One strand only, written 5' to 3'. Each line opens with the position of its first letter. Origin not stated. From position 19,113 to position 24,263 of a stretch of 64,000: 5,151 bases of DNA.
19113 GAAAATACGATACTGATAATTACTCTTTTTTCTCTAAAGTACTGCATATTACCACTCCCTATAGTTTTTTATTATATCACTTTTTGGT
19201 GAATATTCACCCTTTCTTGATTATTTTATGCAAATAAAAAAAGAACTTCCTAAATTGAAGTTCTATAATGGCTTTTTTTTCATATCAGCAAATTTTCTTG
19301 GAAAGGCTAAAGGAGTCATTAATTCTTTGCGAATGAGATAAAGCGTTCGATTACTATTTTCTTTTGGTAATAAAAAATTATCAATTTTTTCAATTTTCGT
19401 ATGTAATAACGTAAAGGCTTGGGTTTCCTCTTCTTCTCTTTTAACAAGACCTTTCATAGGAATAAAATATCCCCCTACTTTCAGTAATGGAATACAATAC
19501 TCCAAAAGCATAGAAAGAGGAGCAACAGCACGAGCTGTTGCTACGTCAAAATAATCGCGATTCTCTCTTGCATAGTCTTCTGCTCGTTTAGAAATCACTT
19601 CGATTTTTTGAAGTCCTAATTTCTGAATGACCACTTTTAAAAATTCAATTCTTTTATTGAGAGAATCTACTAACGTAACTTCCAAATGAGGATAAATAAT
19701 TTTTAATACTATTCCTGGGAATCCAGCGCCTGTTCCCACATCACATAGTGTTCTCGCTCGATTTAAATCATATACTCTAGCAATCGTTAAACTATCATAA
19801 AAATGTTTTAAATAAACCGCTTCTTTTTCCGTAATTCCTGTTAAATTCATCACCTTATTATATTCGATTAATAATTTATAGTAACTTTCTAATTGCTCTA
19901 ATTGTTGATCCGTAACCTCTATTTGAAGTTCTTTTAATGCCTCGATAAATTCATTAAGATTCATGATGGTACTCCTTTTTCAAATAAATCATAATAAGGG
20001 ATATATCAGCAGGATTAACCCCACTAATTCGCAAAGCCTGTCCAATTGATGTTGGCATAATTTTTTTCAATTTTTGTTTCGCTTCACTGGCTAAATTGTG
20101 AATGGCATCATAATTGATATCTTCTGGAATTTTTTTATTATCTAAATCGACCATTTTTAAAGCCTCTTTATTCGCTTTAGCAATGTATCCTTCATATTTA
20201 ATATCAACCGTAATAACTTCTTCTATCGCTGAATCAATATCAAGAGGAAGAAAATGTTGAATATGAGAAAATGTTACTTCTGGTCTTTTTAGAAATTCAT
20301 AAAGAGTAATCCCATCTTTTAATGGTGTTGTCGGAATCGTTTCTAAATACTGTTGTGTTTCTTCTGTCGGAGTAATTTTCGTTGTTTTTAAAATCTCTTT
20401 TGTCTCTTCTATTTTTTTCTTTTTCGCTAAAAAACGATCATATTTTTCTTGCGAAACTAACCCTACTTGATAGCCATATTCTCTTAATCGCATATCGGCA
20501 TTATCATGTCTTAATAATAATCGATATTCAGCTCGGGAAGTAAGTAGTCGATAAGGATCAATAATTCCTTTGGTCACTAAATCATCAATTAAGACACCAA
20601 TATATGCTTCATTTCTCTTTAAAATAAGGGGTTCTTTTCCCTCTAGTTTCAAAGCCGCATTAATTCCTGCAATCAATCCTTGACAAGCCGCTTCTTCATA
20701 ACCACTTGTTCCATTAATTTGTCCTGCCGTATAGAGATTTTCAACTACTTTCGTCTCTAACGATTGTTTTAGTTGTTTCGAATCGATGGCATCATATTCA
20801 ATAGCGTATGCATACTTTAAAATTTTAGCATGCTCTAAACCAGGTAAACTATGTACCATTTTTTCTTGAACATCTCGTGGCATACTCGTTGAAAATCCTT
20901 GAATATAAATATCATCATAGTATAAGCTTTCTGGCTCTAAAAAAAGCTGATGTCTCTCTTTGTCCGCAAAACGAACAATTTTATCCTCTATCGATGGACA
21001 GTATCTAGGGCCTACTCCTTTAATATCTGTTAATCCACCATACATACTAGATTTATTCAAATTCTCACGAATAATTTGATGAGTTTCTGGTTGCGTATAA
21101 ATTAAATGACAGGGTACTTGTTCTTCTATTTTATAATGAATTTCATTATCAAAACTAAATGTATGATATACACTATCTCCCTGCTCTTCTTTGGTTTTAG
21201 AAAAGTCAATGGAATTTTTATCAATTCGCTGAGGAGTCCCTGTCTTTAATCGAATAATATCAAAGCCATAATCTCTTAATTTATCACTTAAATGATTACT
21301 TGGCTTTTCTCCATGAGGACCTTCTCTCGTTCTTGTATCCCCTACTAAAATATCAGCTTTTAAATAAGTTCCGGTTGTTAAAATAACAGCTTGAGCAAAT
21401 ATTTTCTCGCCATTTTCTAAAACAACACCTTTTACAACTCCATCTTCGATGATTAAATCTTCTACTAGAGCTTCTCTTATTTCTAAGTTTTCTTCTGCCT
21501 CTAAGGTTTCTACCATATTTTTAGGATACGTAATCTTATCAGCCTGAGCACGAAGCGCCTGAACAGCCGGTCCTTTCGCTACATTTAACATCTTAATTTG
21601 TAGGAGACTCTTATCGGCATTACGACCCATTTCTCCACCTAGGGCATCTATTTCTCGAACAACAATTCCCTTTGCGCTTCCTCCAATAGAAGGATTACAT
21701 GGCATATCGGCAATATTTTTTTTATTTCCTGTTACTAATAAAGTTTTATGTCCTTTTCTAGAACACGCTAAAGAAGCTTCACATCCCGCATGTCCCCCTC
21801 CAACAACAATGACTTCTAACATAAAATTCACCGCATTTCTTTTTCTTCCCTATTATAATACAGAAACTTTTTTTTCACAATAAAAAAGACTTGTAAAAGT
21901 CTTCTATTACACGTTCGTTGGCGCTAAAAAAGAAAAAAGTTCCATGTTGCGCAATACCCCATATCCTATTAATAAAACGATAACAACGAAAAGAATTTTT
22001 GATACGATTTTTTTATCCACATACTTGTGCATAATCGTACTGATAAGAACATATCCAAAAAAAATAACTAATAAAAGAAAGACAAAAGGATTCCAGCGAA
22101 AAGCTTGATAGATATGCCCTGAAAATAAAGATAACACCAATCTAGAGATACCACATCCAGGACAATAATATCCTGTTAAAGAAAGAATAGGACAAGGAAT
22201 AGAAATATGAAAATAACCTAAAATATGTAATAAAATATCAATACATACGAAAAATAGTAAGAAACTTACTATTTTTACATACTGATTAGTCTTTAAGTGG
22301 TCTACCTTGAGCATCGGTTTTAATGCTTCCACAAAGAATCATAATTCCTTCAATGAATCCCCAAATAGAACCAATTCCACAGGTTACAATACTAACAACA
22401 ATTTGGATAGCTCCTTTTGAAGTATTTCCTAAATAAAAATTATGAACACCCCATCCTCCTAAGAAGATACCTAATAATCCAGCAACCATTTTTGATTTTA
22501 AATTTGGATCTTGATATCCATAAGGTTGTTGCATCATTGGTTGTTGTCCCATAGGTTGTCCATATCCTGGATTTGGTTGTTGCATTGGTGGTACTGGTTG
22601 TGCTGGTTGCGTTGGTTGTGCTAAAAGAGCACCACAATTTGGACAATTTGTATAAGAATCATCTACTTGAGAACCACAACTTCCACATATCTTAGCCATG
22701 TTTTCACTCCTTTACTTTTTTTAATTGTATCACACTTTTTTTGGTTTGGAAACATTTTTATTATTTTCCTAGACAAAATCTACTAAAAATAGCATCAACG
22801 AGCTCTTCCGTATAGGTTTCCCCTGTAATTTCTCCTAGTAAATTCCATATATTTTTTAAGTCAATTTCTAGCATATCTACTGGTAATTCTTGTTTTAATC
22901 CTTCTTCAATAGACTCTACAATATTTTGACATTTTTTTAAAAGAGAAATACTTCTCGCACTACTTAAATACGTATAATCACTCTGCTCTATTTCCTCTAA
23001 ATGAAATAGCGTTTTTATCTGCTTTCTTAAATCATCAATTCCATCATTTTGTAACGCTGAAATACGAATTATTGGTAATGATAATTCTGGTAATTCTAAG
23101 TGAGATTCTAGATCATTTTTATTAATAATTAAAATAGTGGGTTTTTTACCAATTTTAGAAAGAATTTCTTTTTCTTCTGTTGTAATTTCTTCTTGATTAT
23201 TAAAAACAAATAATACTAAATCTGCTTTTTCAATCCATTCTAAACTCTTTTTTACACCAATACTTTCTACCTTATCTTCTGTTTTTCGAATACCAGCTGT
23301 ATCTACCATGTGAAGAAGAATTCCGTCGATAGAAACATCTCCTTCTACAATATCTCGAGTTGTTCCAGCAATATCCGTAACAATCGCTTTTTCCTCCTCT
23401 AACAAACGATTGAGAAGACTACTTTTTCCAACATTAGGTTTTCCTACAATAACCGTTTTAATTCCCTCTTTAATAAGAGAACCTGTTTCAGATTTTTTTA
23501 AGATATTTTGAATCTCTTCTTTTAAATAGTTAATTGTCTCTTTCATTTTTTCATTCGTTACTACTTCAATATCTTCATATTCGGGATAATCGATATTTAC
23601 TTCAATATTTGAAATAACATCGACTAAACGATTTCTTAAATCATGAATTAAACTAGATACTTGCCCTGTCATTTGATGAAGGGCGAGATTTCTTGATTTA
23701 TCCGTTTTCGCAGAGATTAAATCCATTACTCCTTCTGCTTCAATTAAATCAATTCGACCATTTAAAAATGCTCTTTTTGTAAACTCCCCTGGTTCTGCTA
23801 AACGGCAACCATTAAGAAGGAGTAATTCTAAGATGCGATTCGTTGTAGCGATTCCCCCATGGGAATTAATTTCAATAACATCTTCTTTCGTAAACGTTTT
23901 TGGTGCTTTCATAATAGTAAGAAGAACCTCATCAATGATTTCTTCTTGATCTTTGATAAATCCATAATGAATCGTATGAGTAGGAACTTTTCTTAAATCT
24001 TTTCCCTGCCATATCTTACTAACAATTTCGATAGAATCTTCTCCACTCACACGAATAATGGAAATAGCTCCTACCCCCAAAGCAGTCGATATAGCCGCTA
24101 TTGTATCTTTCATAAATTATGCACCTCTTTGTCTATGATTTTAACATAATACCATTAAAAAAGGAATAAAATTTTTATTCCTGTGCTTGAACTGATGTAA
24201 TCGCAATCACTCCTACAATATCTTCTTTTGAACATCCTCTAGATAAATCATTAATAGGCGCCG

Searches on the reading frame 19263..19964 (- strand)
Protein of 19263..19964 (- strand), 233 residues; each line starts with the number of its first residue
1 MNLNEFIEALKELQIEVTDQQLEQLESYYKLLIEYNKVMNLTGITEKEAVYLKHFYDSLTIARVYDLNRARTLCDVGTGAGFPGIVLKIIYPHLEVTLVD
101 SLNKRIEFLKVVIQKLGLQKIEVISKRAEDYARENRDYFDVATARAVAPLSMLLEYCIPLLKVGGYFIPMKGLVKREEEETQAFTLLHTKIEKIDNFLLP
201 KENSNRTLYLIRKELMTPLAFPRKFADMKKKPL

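Call 6: search_protein_families(library=pfam, proteins=[window:19263-19964:-], max_evalue=0.001)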
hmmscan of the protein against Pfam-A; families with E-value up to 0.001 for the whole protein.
window:19263-19964:- (233 aa): 3 families
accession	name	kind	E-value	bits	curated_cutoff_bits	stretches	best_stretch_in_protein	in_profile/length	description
PF02527.21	GidB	-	7.2e-53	179.1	27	1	21-191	1-168/184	rRNA small subunit methyltransferase G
PF13847.12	Methyltransf_31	-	1.5e-07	31.7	27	1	69-168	3-108/145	Methyltransferase domain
PF05175.20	MTS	-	9.4e-05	22.5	23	1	66-130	26-92/170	Methyltransferase small domain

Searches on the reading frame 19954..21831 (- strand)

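Call 6: search_protein_families(library=pfam, proteins=[window:19954-21831:-], max_evalue=0.001)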
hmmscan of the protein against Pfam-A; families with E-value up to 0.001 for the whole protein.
window:19954-21831:- (625 aa): 7 families
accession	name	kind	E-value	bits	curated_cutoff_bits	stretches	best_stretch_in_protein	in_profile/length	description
PF01134.28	GIDA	-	3.8e-163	543.5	22.1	1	6-400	1-391/391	Glucose inhibited division protein A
PF13932.14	SAM_GIDA_C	-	6.3e-24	84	27.1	1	559-614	2-57/57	tRNA modifying enzyme MnmG/GidA C-terminal helical bundle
PF21680.2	GIDA_C_1st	-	9.1e-24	84.5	24.7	1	461-553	1-95/96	tRNA modifying enzyme MnmG/GidA C-terminal helical domain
PF00890.30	FAD_binding_2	-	6.4e-09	35.9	20.4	1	7-38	2-33/414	FAD binding domain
PF12831.13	FAD_oxidored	-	3.1e-05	23.9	27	1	6-35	1-30/416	FAD dependent oxidoreductase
PF07992.20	Pyr_redox_2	-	7.9e-05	22.6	26.1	1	6-154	2-108/291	Pyridine nucleotide-disulphide oxidoreductase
PF01266.30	DAO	-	0.00023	21.3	27.9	0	90-160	135-208/353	FAD dependent oxidoreductase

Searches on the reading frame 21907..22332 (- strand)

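Call 7: search_protein_families(library=pfam, proteins=[window:21907-22332:-], max_evalue=0.001)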
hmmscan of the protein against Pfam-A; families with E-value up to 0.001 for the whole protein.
window:21907-22332:- (141 aa): 1 family
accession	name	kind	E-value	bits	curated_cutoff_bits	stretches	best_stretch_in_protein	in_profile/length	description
PF10825.13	DUF2752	-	1e-16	61.2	27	1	47-93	1-47/49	Protein of unknown function (DUF2752)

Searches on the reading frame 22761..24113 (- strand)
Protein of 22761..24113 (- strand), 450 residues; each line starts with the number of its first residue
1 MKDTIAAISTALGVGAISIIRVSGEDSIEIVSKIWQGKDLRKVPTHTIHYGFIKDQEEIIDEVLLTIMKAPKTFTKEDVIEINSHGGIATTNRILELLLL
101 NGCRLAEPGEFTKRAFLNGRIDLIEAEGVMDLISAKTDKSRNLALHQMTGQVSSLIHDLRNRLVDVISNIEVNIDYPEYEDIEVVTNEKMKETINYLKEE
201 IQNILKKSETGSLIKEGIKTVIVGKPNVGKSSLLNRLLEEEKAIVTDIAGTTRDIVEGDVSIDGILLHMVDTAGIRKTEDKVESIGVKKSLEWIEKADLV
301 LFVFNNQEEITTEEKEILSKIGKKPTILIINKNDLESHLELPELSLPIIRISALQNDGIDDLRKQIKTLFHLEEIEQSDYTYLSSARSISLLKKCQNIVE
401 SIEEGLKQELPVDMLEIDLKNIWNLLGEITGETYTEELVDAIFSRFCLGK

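Call 7: search_protein_families(library=pfam, proteins=[window:22761-24113:-], max_evalue=0.001)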
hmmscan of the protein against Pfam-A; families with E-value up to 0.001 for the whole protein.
window:22761-24113:- (450 aa): 10 families
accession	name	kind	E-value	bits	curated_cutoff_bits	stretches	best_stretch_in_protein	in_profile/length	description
PF12631.12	MnmE_helical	-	3.4e-61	207.5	40.1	1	123-447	1-211/211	MnmE helical domain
PF10396.14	TrmE_N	-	1.3e-42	145.2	29.8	1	4-120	1-117/117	GTP-binding protein TrmE N-terminus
PF01926.29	MMR_HSR1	-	4.7e-28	98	21.9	1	220-332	2-113/113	50S ribosome-binding GTPase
PF02421.24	FeoB_N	-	7.2e-10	39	27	1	219-366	2-156/156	Ferrous iron transport protein B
PF00350.29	Dynamin_N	-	2.4e-07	31.4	27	0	267-331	103-166/168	Dynamin family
PF04548.22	AIG1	-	2.9e-06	27.2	27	1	220-321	3-107/212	AIG1 family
PF08477.19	Roc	-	9.8e-06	26.2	27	1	219-334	1-119/119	Ras of Complex, Roc, domain of DAPkinase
PF03193.22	RsgA_GTPase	-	2.4e-05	24.6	30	1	202-250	92-139/174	RsgA GTPase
PF00071.28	Ras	-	2.6e-05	24.3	21.6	1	219-338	1-119/162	Ras family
PF00009.33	GTP_EFTU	-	9.1e-05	22.6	26.5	0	221-343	7-141/188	Elongation factor Tu GTP binding domain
